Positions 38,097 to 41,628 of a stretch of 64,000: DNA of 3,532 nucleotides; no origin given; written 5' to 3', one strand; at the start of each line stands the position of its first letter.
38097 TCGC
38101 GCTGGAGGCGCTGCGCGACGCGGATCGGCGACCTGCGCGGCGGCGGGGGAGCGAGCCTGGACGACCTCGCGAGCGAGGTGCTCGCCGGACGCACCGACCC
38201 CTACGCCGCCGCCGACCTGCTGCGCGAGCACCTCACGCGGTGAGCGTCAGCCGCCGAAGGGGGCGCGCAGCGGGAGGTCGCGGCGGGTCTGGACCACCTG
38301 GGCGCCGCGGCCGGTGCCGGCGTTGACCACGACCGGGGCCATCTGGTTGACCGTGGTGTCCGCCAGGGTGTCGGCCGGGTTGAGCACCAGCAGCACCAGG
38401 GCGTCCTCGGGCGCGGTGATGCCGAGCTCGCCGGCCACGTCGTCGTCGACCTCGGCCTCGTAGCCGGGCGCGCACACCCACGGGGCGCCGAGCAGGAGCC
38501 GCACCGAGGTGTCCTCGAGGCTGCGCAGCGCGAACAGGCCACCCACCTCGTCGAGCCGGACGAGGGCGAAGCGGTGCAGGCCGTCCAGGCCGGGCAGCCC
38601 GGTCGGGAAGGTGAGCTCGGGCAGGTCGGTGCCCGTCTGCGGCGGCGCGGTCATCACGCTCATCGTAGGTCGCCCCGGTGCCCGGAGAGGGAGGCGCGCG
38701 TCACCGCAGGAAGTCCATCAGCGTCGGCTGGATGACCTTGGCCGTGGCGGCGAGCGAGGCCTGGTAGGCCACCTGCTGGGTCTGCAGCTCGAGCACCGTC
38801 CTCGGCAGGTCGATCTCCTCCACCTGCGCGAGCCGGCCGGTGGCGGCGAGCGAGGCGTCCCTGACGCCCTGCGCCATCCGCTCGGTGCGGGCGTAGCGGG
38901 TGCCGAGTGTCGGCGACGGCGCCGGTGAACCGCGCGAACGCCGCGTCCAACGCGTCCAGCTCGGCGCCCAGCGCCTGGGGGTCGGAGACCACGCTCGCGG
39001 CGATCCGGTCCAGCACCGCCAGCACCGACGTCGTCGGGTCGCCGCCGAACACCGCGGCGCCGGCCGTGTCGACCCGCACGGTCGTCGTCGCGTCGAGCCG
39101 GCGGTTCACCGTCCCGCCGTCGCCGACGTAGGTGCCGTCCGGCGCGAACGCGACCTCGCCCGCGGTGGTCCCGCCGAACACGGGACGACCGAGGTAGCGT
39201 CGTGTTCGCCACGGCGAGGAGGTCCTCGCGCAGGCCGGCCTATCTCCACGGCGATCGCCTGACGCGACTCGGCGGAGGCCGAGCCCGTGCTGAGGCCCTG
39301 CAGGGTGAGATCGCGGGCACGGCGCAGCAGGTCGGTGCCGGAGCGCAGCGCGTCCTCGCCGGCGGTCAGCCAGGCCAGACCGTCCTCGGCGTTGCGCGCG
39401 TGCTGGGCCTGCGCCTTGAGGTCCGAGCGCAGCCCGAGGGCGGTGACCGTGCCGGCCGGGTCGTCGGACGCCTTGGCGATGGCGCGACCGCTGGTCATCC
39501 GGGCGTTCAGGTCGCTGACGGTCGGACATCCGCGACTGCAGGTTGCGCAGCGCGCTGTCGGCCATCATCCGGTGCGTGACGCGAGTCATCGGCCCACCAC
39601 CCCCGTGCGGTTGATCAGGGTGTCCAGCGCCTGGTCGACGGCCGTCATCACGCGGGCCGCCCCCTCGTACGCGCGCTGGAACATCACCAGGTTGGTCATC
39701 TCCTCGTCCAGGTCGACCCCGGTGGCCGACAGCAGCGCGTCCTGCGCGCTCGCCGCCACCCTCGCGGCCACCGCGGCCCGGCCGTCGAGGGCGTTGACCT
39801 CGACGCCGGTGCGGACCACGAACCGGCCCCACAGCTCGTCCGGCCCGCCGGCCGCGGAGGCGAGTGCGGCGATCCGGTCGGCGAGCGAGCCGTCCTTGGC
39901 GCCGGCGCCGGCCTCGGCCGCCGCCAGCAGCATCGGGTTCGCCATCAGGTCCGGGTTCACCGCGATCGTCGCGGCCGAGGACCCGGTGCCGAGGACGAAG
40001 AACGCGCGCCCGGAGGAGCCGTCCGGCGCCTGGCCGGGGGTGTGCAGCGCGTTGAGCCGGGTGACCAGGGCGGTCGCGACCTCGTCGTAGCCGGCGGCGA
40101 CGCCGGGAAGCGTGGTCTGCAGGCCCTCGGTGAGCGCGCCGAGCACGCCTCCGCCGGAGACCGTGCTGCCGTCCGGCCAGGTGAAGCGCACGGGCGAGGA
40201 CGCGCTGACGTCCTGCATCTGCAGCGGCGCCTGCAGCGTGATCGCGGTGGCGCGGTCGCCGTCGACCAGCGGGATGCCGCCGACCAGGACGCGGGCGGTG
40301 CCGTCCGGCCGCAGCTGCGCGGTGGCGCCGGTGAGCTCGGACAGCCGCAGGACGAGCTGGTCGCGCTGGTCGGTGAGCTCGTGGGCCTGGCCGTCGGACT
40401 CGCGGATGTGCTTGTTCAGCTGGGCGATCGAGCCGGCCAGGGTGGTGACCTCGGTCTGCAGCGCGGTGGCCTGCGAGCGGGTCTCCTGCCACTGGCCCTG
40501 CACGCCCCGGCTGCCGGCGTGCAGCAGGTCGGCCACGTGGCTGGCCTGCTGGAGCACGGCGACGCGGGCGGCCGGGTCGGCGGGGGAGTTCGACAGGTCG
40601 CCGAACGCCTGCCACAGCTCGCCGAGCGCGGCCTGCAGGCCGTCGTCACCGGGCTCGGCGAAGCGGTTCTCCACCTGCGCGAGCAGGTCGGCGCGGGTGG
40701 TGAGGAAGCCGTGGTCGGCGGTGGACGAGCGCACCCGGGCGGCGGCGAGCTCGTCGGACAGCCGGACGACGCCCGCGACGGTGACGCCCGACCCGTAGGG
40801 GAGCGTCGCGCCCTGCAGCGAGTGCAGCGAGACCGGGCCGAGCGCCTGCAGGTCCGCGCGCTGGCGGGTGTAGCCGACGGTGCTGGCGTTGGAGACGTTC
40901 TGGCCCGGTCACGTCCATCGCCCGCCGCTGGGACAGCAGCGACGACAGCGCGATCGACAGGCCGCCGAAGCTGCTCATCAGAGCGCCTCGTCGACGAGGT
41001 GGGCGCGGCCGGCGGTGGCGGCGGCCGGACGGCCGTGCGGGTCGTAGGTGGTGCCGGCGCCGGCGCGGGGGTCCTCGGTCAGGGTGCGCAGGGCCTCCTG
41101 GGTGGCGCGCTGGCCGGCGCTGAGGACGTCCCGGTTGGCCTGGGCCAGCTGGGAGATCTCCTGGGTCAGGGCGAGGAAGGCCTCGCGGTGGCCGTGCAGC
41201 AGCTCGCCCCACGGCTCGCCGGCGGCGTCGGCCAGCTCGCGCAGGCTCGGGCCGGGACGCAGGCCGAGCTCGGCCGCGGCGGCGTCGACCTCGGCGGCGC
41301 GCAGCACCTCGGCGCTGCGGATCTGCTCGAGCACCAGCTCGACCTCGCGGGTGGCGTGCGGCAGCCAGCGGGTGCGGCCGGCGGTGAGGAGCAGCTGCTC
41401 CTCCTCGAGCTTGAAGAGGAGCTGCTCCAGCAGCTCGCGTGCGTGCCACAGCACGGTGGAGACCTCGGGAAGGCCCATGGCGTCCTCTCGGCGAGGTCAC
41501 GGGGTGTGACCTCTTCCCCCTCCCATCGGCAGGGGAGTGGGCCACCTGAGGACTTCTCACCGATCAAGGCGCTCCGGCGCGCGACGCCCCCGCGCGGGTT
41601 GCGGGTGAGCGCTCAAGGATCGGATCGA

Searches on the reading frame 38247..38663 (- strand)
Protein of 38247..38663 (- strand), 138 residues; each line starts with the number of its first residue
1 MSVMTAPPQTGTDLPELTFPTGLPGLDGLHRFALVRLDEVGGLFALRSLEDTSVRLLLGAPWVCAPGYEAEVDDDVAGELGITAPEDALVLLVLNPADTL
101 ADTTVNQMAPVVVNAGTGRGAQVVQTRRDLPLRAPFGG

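Call 10: search_protein_families(library=pfam, proteins=[window:38247-38663:-], max_evalue=0.01)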
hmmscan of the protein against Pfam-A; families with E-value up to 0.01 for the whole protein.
window:38247-38663:- (138 aa): 1 family
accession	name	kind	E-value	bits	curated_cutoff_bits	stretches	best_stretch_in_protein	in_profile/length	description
PF02623.20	FliW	-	8.4e-26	90.6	25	1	17-135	1-121/122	FliW protein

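Call 12: find_encoding_contigs(protein=window:38247-38663:-, flank=10000, max_places=6)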
Protein window:38247-38663:- (138 aa): no gene with exactly this product is on record in the collection.

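Call 28: find_homologous_proteins(query=window:38247-38663:-, max_evalue=0.00001)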
Query window:38247-38663:- (138 aa): 161 proteins with E <= 0.00001 among 352 candidates; the best 120 are listed.
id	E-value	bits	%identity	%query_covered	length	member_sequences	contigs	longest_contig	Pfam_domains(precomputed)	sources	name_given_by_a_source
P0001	3.1e-83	295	100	100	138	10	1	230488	PF02623.22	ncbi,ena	-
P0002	3.9e-69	249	87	100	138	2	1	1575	PF02623.22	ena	-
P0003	6.7e-68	245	86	100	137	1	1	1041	PF02623.22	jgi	jgi:flagellar assembly factor FliW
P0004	9.8e-64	232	83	100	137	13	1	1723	PF02623.22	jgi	jgi:flagellar assembly factor FliW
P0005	2.4e-44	169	62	96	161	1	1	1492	PF02623.22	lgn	-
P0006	3.2e-42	162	59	96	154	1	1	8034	PF02623.22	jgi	jgi:flagellar assembly factor FliW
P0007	2.2e-40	156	59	99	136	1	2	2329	PF02623.22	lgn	-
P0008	1.2e-39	154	59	91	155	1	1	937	PF02623.22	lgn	-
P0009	6.1e-39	151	60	97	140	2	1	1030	PF02623.22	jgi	jgi:flagellar assembly factor FliW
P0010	2.9e-37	146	59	91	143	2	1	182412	PF02623.22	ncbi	ncbi:flagellar assembly protein FliW [Thalassiella azotivora]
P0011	8.1e-32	128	50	97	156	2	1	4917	PF02623.22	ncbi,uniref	ncbi:flagellar assembly protein FliW [Motilibacter deserti]|uniref:flagellar assembly protein FliW n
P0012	1.5e-31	128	52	98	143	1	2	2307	PF02623.22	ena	-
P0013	3.3e-31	126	52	96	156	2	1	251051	PF02623.22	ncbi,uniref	ncbi:flagellar assembly protein FliW [Motilibacter aurantiacus]|uniref:flagellar assembly protein Fl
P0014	7.3e-30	122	55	89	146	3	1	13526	PF02623.22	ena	-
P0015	8.1e-30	122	58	91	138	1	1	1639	PF02623.22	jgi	jgi:flagellar assembly factor FliW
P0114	1.7e-20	92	40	92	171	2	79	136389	PF02623.22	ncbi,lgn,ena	ncbi:MAG: flagellar assembly protein FliW [Kineosporiaceae bacterium]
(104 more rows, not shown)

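Call 29: find_encoding_contigs(protein=P0001, flank=10000, max_places=4)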
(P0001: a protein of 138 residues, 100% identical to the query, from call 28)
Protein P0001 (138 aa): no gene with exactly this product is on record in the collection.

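Call 30: find_encoding_contigs(protein=P0010, flank=10000, max_places=3)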
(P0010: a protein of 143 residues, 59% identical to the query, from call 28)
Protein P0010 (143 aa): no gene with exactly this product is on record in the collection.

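Call 31: find_encoding_contigs(protein=P0114, flank=10000, max_places=3)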
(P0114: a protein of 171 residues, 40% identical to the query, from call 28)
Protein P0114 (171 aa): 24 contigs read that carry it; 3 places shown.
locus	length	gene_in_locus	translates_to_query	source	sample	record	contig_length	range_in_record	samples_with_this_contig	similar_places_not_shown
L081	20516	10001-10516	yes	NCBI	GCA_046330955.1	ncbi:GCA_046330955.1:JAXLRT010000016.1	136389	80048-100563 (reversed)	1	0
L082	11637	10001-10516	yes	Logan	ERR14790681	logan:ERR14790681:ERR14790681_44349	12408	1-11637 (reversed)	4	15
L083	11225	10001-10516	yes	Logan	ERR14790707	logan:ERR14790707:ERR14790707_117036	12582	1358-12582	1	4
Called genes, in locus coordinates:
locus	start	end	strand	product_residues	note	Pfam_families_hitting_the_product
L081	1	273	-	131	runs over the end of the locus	PF06429:Flg_bbr_C (weak)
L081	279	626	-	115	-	-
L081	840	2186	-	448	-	PF00535:Glycos_transf_2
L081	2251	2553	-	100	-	-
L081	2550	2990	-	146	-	PF02561:FliS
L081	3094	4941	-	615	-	PF02465:FliD_N, PF07196:Flagellin_IN (weak), PF07195:FliD_C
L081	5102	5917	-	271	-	PF00669:Flagellin_N, PF00700:Flagellin_C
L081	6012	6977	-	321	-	PF04542:Sigma70_r2, PF04539:Sigma70_r3, PF04545:Sigma70_r4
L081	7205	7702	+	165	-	PF05130:FlgN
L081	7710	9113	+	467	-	PF00460:Flg_bb_rod (weak), PF22638:FlgK_D1, PF06429:Flg_bbr_C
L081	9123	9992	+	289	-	PF00669:Flagellin_N, PF00700:Flagellin_C (weak)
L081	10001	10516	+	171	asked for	PF02623:FliW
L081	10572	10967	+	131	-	PF02599:CsrA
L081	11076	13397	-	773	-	PF12838:Fer4_7 (faint), PF13534:Fer4_17 (faint), PF00037:Fer4 (faint), PF12797:Fer4_2 (faint), PF13183:Fer4_8, PF13187:Fer4_9, PF13237:Fer4_10, PF02754:CCG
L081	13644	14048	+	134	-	PF13560:HTH_31, PF12844:HTH_19 (weak), PF01381:HTH_3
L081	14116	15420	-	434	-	PF11339:DUF3141, PF00561:Abhydrolase_1, PF06850:PHB_depo_C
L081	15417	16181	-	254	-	PF00106:adh_short, PF13561:adh_short_C2, PF23441:SDR (weak)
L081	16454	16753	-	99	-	-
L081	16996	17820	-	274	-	PF00106:adh_short, PF01370:Epimerase (weak), PF08659:KR, PF13561:adh_short_C2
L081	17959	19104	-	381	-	PF07167:PhaC_N (weak), PF00561:Abhydrolase_1, PF06850:PHB_depo_C (weak)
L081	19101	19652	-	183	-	-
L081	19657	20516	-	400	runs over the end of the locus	PF00108:Thiolase_N, PF00109:ketoacyl-synt (weak), PF02803:Thiolase_C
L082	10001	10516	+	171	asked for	PF02623:FliW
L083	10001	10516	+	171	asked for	PF02623:FliW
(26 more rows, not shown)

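Call 36: list_cluster_members(proteins=[P0001, P0125, P0126, P0128, P0129, P0160, P0166, P0186, P0188, P0194])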
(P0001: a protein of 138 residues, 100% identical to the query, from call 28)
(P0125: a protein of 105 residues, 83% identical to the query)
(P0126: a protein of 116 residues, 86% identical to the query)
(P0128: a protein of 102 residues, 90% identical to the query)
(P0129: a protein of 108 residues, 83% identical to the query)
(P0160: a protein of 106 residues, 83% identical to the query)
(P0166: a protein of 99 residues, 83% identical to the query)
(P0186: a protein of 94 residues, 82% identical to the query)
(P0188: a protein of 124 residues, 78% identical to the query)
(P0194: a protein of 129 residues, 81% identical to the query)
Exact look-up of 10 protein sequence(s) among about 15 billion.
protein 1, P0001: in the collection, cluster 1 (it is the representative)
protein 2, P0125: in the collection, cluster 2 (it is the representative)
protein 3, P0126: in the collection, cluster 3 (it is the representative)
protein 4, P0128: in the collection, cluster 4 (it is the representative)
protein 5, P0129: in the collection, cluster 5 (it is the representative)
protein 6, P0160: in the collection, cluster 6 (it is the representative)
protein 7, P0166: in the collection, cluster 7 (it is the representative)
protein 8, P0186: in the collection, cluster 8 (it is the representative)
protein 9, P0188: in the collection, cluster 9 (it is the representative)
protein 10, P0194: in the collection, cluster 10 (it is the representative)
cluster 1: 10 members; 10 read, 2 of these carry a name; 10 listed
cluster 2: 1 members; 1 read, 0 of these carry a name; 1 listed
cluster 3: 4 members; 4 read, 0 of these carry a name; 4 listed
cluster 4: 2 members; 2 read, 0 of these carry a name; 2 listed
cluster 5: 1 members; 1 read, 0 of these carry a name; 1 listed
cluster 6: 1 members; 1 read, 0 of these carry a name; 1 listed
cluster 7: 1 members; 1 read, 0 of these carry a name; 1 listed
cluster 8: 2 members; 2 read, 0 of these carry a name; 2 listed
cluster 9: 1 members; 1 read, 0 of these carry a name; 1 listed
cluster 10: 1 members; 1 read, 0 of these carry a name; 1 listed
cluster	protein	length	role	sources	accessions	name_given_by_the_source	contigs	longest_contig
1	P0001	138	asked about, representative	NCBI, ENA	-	-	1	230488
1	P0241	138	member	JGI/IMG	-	flagellar assembly factor FliW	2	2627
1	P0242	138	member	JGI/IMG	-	flagellar assembly factor FliW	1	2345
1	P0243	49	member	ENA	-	-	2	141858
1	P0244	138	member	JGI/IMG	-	-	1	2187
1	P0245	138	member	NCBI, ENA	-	-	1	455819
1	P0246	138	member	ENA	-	-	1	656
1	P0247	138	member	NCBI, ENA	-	-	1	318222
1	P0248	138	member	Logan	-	-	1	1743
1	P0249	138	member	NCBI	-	-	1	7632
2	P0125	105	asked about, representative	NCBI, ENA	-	-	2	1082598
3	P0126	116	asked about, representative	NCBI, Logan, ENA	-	-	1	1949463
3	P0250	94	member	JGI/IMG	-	-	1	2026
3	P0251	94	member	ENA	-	-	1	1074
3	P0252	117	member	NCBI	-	-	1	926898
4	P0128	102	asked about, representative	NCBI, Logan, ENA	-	-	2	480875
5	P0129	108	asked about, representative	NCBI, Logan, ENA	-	-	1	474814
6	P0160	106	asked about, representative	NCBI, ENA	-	-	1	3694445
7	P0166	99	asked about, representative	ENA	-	-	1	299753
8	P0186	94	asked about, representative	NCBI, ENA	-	-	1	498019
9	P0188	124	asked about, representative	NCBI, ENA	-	-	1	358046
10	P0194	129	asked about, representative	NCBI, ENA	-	-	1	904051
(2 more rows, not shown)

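Call 37: find_encoding_contigs(protein=P0006, flank=10000, max_places=3)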
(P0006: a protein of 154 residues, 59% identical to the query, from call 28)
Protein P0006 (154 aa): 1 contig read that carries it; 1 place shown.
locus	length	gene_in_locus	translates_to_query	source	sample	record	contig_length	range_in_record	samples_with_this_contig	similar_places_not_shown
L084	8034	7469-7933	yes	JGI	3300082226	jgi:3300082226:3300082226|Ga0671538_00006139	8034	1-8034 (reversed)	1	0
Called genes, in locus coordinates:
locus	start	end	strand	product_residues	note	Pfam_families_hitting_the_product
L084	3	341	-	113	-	?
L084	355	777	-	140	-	PF02561:FliS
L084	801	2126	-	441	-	PF02465:FliD_N, PF07195:FliD_C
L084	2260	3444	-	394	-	PF00669:Flagellin_N, PF00700:Flagellin_C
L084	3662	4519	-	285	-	PF04542:Sigma70_r2, PF04539:Sigma70_r3 (weak), PF04545:Sigma70_r4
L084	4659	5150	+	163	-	PF05130:FlgN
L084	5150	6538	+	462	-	PF00460:Flg_bb_rod, PF22638:FlgK_D1, PF06429:Flg_bbr_C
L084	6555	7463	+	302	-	PF00669:Flagellin_N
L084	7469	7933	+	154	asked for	PF02623:FliW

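Call 38: find_encoding_contigs(protein=P0014, flank=10000, max_places=3)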
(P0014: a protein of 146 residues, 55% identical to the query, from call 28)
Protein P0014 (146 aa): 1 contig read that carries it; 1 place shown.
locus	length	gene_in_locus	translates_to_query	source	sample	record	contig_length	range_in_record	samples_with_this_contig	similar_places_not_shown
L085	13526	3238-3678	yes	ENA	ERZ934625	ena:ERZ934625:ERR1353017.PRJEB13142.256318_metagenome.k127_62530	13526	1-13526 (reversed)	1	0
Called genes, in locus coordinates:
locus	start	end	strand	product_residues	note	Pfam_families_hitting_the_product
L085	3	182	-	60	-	?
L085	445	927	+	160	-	PF05130:FlgN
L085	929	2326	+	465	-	PF00460:Flg_bb_rod, PF22638:FlgK_D1, PF06429:Flg_bbr_C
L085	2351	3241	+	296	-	PF00669:Flagellin_N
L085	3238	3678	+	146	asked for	PF02623:FliW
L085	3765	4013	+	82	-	PF02599:CsrA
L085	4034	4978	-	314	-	PF00989:PAS, PF08448:PAS_4, PF08447:PAS_3, PF00990:GGDEF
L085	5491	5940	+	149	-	PF00989:PAS (weak), PF08448:PAS_4, PF08447:PAS_3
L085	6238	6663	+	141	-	PF00563:EAL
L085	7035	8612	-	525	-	PF05227:CHASE3, PF00672:HAMP, PF00015:MCPsignal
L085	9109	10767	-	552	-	PF00990:GGDEF, PF00563:EAL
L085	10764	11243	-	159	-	-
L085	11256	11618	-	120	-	PF00072:Response_reg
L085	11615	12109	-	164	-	PF13690:CheX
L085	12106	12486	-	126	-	PF00072:Response_reg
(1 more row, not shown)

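Call 67: search_solved_structures(query=window:38247-38663:-, max_evalue=0.01, show_alignments=2)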
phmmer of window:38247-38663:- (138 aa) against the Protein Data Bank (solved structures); distinct sequences matched with E-value up to 0.01: 3.
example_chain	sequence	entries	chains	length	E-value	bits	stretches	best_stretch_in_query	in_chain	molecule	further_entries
5dmb_A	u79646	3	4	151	4e-13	53.2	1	18-129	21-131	Flagellar assembly factor FliW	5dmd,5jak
2aj7_A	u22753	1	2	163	3.5e-08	37.1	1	17-124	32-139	hypothetical protein BH3618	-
9p4g_A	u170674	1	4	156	0.00017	25.2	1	36-125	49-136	Flagellar assembly factor FliW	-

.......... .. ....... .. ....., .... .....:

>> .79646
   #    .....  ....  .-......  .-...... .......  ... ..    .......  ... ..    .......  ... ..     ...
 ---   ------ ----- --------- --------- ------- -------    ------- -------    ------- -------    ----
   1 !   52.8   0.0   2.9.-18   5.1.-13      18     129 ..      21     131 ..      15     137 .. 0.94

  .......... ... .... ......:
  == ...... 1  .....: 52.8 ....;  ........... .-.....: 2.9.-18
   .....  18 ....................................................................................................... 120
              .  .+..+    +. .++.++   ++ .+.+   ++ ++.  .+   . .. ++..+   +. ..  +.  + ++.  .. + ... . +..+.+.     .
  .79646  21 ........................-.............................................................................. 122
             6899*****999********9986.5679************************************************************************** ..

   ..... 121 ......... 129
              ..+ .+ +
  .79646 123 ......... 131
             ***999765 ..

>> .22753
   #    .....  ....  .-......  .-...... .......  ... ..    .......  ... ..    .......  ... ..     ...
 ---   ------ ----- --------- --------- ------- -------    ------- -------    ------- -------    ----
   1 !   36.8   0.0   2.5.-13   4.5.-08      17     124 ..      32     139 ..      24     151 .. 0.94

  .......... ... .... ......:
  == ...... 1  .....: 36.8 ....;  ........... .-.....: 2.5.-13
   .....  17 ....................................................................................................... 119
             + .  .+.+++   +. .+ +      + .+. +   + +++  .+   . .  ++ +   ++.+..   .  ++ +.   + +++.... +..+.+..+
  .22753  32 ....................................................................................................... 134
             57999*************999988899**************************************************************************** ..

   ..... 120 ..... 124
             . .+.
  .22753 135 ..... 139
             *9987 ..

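Call 81: find_encoding_contigs(protein=P0007, flank=3000, max_places=2)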
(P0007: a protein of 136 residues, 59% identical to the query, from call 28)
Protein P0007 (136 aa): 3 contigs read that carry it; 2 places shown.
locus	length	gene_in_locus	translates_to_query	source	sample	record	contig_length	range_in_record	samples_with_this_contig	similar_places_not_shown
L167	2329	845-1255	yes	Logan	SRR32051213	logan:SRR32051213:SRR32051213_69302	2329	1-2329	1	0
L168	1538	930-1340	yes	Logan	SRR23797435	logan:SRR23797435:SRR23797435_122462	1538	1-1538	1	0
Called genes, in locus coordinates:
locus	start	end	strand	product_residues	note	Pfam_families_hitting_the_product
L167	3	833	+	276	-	?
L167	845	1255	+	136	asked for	PF02623:FliW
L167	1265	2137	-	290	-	PF05853:BKACE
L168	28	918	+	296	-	PF00669:Flagellin_N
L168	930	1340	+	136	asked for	PF02623:FliW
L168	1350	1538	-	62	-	?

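Call 82: find_encoding_contigs(protein=P0013, flank=10000, max_places=2)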
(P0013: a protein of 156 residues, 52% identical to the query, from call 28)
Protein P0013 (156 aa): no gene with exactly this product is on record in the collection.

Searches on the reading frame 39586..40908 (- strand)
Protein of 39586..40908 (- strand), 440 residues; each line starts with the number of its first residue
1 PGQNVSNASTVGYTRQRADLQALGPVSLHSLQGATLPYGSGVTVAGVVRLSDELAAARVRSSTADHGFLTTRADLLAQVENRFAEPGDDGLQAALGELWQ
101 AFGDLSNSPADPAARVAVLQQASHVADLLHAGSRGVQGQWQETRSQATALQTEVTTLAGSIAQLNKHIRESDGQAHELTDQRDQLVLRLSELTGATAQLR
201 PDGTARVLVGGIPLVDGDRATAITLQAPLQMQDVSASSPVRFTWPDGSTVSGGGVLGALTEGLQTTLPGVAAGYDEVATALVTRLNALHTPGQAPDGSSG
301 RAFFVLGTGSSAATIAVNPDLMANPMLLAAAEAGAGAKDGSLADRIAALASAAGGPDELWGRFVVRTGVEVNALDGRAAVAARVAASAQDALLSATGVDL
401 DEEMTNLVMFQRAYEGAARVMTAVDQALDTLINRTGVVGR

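Call 10: search_protein_families(library=pfam, proteins=[window:39586-40908:-], max_evalue=0.01)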
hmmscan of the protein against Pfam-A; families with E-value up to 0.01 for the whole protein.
window:39586-40908:- (440 aa): 3 families
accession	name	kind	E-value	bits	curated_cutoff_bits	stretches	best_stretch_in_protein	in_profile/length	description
PF22638.1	FlgK_D1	-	1e-46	159.9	28.6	1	76-304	1-233/233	Flagellar hook-associated protein FlgK helical domain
PF06429.18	Flg_bbr_C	-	9.5e-13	47.9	23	1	393-433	5-45/46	Flagellar basal body rod FlgEFG protein C-terminal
PF06009.19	Laminin_II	-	0.0059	17.1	33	0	119-193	5-79/138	Laminin Domain II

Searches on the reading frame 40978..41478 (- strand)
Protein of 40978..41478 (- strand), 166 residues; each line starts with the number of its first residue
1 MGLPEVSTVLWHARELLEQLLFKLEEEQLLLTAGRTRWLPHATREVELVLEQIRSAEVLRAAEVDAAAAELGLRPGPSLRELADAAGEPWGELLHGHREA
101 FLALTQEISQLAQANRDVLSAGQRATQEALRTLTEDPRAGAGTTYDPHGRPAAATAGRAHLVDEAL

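Call 10: search_protein_families(library=pfam, proteins=[window:40978-41478:-], max_evalue=0.01)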
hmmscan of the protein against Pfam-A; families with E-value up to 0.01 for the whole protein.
window:40978-41478:- (166 aa): 1 family
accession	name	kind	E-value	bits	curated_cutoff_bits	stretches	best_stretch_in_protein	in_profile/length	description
PF05130.17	FlgN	-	6.9e-23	82.1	30.5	1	1-151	1-145/147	FlgN protein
